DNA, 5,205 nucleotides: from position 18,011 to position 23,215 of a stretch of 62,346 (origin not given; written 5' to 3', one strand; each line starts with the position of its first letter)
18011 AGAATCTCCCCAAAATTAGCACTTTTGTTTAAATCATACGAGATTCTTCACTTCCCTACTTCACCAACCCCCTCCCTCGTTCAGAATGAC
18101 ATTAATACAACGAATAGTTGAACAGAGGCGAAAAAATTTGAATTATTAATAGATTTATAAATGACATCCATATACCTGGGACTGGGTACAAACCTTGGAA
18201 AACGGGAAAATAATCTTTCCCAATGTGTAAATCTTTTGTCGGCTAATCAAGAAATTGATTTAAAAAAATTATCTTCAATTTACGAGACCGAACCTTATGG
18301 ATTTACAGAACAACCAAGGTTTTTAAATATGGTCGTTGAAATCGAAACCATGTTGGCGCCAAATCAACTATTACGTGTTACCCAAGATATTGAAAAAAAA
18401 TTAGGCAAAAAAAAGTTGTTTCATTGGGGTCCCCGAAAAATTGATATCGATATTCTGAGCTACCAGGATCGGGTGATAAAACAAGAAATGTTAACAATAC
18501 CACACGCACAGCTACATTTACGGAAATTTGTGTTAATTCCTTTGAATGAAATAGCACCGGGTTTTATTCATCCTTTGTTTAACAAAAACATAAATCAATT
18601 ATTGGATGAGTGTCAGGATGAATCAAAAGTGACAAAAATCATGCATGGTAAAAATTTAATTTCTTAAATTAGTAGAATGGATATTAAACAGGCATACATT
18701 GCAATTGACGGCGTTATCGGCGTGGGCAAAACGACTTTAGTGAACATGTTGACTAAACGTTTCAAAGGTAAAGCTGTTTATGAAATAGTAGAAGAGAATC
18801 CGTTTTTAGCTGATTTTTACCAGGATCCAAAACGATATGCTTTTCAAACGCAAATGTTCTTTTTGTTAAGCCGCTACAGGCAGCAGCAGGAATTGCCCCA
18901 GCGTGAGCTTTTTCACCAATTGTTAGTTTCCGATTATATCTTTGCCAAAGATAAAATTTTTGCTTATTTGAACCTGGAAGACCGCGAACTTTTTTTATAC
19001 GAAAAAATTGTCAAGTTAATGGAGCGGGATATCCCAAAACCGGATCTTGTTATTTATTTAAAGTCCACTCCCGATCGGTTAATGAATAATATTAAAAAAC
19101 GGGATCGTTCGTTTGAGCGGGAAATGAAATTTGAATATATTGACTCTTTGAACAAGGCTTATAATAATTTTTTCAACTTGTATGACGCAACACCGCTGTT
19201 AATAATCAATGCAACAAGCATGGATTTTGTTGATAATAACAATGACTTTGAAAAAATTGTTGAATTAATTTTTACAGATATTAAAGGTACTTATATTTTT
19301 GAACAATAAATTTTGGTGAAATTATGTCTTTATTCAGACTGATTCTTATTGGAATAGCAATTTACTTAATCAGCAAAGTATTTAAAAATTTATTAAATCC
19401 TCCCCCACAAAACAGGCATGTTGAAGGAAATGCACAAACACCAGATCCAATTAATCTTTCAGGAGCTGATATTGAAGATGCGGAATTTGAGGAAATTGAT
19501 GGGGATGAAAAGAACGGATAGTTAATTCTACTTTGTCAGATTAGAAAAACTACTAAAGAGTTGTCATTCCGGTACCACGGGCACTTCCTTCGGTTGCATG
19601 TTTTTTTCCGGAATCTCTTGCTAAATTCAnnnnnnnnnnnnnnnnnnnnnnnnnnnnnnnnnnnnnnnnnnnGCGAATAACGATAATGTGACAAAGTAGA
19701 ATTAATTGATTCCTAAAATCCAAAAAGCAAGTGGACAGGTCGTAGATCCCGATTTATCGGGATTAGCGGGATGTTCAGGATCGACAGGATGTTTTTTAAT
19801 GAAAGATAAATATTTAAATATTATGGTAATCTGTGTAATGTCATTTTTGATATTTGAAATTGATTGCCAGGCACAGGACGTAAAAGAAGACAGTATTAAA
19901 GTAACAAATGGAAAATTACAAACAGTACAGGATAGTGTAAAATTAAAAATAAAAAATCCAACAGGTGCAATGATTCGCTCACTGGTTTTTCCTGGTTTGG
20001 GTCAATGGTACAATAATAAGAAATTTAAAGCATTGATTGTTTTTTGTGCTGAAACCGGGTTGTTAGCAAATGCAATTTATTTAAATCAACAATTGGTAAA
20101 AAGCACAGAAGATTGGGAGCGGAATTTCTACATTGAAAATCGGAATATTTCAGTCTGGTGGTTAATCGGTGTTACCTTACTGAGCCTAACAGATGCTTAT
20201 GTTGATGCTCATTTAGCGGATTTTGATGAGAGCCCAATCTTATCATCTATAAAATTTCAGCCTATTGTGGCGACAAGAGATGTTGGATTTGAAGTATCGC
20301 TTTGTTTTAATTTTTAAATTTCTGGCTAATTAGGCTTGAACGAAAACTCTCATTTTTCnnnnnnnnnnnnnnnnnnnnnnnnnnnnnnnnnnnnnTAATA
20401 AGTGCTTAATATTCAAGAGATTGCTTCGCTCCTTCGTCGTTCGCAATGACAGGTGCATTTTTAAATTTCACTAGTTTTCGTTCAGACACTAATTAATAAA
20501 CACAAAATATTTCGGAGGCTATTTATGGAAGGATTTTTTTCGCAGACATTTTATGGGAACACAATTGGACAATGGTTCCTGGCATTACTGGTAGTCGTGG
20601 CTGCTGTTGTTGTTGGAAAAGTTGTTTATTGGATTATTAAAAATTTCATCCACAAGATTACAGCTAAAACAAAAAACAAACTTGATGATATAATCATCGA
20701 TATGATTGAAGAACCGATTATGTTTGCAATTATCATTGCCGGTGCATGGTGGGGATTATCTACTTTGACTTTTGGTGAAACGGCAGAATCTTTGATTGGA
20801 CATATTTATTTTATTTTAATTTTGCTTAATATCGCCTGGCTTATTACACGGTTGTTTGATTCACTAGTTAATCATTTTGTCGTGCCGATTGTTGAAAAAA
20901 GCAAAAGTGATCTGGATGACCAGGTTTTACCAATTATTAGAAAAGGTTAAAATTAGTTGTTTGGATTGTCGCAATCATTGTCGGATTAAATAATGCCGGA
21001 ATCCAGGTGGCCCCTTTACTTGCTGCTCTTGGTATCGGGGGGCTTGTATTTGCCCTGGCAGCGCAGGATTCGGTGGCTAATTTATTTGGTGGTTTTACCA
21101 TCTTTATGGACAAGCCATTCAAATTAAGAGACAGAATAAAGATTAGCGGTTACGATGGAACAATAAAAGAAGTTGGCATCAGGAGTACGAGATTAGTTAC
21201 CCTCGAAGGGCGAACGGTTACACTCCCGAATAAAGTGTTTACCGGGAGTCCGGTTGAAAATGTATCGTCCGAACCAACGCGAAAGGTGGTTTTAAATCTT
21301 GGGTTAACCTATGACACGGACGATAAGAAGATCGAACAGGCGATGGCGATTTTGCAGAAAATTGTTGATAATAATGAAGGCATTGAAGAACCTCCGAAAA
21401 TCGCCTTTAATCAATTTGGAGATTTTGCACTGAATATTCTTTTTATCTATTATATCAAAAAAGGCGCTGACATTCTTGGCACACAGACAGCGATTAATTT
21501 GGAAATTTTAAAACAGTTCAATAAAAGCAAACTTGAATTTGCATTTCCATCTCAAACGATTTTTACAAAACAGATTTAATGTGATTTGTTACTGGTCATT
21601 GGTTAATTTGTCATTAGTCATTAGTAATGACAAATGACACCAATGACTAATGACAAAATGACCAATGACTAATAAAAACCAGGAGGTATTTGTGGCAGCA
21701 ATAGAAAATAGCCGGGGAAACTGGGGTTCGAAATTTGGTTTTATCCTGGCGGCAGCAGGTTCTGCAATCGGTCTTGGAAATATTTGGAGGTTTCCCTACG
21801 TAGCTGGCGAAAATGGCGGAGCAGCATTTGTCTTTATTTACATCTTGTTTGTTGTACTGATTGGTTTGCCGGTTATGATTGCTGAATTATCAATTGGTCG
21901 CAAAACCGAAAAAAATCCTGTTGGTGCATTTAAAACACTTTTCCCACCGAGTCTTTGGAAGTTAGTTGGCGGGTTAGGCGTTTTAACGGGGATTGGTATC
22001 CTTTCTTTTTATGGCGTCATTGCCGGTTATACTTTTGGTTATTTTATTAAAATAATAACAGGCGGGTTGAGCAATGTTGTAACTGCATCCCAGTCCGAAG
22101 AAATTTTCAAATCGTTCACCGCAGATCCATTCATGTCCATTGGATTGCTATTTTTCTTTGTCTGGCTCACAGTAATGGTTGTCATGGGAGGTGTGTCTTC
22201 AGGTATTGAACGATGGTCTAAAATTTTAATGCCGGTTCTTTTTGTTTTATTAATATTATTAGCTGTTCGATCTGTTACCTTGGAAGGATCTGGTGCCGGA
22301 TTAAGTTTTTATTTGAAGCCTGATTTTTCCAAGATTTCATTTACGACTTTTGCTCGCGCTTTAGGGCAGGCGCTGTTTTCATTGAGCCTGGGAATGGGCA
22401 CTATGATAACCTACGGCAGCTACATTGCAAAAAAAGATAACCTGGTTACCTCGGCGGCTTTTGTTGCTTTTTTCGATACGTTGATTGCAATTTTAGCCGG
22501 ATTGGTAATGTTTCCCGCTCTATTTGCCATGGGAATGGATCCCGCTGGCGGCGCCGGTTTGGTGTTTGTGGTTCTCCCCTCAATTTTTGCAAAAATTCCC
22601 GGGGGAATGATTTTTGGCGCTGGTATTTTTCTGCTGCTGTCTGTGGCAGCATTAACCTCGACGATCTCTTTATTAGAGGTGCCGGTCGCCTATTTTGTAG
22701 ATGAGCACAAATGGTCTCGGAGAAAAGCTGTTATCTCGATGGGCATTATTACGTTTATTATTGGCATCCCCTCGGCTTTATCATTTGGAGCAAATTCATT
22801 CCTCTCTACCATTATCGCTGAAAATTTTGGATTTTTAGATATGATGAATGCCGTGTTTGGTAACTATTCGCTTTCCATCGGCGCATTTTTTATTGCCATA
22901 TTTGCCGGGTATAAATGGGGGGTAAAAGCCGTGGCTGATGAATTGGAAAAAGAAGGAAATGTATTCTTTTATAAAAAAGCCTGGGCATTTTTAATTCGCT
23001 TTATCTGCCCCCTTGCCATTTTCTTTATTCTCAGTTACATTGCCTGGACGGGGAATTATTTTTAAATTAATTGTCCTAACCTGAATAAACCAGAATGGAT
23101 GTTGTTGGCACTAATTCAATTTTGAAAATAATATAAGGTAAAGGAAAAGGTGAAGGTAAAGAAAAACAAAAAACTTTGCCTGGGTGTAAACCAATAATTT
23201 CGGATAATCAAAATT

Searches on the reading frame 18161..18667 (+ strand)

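Call 15: search_protein_families(library=pfam, proteins=[window:18161-18667:+], max_evalue=0.00001)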
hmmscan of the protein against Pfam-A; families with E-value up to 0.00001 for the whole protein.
window:18161-18667:+ (168 aa): 1 family
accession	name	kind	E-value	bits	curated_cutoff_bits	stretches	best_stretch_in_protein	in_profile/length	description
PF01288.25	HPPK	-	4.2e-40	137.2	25.7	1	5-133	1-116/116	7,8-dihydro-6-hydroxymethylpterin-pyrophosphokinase (HPPK)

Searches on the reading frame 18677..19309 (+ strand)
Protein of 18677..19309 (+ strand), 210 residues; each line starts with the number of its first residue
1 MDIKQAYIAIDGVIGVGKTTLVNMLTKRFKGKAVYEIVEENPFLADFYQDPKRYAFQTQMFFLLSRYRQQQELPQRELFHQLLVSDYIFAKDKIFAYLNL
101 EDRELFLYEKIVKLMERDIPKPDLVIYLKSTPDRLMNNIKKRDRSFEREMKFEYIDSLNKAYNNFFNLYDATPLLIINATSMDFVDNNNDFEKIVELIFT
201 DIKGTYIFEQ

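Call 15: search_protein_families(library=pfam, proteins=[window:18677-19309:+], max_evalue=0.00001)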
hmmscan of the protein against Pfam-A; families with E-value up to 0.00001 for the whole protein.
window:18677-19309:+ (210 aa): 2 families
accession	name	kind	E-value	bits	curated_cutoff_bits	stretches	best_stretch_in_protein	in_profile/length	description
PF01712.25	dNK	-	1.7e-44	152.4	27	1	8-198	1-198/203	Deoxynucleoside kinase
PF02223.23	Thymidylate_kin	-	2.4e-10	40.8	27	1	110-180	105-175/185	Thymidylate kinase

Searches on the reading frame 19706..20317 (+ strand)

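Call 15: search_protein_families(library=pfam, proteins=[window:19706-20317:+], max_evalue=0.00001)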
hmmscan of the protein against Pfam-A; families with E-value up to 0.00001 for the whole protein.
window:19706-20317:+ (203 aa): 1 family
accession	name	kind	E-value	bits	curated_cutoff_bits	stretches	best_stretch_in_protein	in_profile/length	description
PF18935.5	DUF5683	-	1.7e-19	70.8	26.7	2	138-194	83-138/151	Family of unknown function (DUF5683)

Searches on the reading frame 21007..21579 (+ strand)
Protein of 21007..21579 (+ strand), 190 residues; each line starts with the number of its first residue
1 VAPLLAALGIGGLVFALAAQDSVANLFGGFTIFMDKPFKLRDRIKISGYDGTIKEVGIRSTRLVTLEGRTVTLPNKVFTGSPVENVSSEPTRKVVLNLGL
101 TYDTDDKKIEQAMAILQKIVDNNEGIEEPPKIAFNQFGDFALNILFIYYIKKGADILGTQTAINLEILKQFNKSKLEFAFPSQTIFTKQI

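Call 15: search_protein_families(library=pfam, proteins=[window:21007-21579:+], max_evalue=0.00001)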
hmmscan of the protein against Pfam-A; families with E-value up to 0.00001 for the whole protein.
window:21007-21579:+ (190 aa): 2 families
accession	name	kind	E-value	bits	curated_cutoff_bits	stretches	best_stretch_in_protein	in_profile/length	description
PF00924.24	MS_channel_2nd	-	1.2e-19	70.5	20.2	1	21-87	1-67/68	Mechanosensitive ion channel, beta-domain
PF21082.3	MS_channel_3rd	-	1.1e-12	48.6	21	1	94-178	1-88/88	Mechanosensitive ion channel MscS, C-terminal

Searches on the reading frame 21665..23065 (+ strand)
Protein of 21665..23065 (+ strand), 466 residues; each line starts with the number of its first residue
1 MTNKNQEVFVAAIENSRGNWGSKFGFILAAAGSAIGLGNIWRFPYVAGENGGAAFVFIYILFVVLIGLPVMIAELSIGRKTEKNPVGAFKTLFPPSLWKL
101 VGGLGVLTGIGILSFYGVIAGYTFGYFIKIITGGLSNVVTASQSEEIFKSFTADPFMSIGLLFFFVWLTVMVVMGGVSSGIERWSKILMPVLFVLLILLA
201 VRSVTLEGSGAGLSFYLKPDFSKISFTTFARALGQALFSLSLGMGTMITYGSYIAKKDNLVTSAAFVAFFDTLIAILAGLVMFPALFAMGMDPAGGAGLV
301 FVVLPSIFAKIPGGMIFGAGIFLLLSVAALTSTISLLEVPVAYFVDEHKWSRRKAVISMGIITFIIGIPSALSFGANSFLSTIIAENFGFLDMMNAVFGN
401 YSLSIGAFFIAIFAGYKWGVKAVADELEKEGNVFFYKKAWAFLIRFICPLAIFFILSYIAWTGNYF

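Call 15: search_protein_families(library=pfam, proteins=[window:21665-23065:+], max_evalue=0.00001)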
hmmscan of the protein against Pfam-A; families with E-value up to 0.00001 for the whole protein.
window:21665-23065:+ (466 aa): 1 family
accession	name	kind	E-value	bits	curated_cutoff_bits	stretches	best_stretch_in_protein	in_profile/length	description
PF00209.24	SNF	-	1.4e-53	182.8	27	2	166-458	184-479/524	Sodium:neurotransmitter symporter family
